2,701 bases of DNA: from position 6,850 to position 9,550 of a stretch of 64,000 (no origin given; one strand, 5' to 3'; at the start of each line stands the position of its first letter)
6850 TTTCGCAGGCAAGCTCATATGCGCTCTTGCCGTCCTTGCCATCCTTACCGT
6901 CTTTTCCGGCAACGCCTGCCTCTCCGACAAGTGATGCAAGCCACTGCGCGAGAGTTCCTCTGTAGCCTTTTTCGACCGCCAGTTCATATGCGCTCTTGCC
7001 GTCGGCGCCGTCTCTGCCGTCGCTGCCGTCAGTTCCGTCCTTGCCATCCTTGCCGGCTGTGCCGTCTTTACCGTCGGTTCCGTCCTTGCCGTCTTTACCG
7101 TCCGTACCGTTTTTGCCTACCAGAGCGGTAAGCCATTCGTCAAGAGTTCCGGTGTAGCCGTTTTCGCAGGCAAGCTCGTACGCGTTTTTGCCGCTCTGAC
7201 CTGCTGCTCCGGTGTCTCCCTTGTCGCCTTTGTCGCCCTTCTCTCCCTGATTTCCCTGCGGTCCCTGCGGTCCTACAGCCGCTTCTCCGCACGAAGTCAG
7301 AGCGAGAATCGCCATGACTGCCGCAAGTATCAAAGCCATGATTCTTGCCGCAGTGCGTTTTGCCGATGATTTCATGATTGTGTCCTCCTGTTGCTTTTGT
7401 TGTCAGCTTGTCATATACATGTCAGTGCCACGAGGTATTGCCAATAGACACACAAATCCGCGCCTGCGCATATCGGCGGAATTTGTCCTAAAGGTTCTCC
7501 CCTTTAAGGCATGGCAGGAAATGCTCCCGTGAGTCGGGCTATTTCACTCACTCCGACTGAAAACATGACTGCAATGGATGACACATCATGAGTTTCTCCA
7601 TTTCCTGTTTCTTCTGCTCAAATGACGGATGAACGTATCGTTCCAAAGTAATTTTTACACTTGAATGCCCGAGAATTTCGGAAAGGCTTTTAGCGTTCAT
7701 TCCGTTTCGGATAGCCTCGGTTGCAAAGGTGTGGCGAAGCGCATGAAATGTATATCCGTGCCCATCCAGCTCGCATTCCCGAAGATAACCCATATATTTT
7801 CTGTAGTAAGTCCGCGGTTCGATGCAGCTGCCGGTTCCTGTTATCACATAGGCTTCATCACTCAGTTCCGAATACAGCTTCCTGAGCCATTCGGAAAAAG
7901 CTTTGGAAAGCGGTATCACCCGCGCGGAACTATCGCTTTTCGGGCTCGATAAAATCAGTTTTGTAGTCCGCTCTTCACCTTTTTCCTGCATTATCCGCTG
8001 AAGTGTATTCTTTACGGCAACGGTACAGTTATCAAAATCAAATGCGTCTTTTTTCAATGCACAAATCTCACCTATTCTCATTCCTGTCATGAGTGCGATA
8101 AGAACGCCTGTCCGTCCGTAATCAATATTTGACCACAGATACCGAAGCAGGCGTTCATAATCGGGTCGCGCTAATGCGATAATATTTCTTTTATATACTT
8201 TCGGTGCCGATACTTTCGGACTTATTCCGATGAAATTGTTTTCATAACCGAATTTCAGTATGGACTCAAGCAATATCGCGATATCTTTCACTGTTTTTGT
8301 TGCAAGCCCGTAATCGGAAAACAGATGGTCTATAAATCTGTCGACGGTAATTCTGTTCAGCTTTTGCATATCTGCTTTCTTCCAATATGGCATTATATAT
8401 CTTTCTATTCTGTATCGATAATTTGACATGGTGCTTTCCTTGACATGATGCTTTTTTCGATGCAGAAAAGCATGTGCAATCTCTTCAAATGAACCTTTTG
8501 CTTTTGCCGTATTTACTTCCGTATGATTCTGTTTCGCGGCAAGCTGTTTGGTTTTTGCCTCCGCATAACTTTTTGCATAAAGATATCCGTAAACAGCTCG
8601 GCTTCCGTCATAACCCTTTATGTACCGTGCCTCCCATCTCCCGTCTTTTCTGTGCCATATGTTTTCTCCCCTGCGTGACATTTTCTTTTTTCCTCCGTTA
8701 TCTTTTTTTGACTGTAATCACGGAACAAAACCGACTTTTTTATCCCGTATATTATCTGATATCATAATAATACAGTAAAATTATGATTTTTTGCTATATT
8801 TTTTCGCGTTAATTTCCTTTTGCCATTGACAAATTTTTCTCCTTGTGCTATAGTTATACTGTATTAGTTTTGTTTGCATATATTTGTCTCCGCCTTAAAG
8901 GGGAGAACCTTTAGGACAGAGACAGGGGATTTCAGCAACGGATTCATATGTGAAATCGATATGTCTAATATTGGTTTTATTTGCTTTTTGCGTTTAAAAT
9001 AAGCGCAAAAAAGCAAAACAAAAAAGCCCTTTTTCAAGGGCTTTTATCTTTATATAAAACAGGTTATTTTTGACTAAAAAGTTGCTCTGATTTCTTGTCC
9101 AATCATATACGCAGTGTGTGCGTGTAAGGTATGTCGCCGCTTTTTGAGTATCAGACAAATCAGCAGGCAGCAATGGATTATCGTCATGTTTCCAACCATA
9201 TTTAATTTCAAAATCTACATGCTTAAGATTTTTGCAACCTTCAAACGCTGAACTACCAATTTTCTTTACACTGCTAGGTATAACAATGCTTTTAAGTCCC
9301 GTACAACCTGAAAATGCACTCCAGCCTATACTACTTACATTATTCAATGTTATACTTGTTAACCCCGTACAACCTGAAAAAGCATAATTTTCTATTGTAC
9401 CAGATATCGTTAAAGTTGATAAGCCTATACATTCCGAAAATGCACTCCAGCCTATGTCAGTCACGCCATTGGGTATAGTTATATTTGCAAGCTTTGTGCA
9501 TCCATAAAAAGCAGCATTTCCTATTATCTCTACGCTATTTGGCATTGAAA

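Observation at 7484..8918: Integrase-bearing invertible segment (perfect 27-bp IRs) with an outward-facing consensus promoter beside a surface-protein operon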

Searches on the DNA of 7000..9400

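Call 79: search_rna_families(source=window, start=7000, end=9400, threshold=evalue, max_evalue=1)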
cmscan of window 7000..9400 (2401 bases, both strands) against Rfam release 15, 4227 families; matches with E-value up to 1: 12.
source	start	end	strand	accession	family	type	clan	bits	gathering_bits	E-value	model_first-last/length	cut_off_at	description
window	8960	9050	+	RF01859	Phe_leader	Cis-reg; leader;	-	36.2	55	0.00094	1-125/125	no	Phenylalanine leader peptide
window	9014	9084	-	RF02059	STnc50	Gene; sRNA;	-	26.8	55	0.1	1-84/84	no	Salmonella enterica sRNA STnc40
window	8954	9051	+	RF02713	MCS4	Gene; sRNA;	-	26.6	56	0.49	1-123/123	no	Mycoplasma sRNA MCS4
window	8938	9049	+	RF04180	BTnc231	Gene; sRNA;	-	25.2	80.4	0.022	1-154/154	no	Bacteroides sRNA BTnc231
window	9017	9096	-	RF01859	Phe_leader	Cis-reg; leader;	-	24.5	55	0.36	1-125/125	no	Phenylalanine leader peptide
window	8979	9017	+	RF03394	mir-2574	Gene; miRNA;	-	23.2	90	0.1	1-68/68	no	mir-2574 microRNA precursor family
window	8999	9066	+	RF02621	BSnc120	Gene; sRNA;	-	22.3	114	0.062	1-88/88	no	Brucella sRNA 120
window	8981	9049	+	RF00322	SNORA31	Gene; snRNA; snoRNA; HACA-box;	-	21.7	40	0.6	1-130/130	no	Small nucleolar RNA SNORA31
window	9021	9080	-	RF02438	SpF51_sRNA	Gene; sRNA;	-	21.7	50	0.72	1-45/45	no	Streptococcus sRNA SpF51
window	9020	9046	+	RF02438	SpF51_sRNA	Gene; sRNA;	-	21.3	50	0.9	1-45/45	no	Streptococcus sRNA SpF51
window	8964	9043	+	RF02236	asX2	Gene; sRNA;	-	20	70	0.74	1-87/87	no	Xanthomonas sRNA asX2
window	8996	9045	+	RF00023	tmRNA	Gene;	CL00001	11.9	47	0.045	84-140/374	no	transfer-messenger RNA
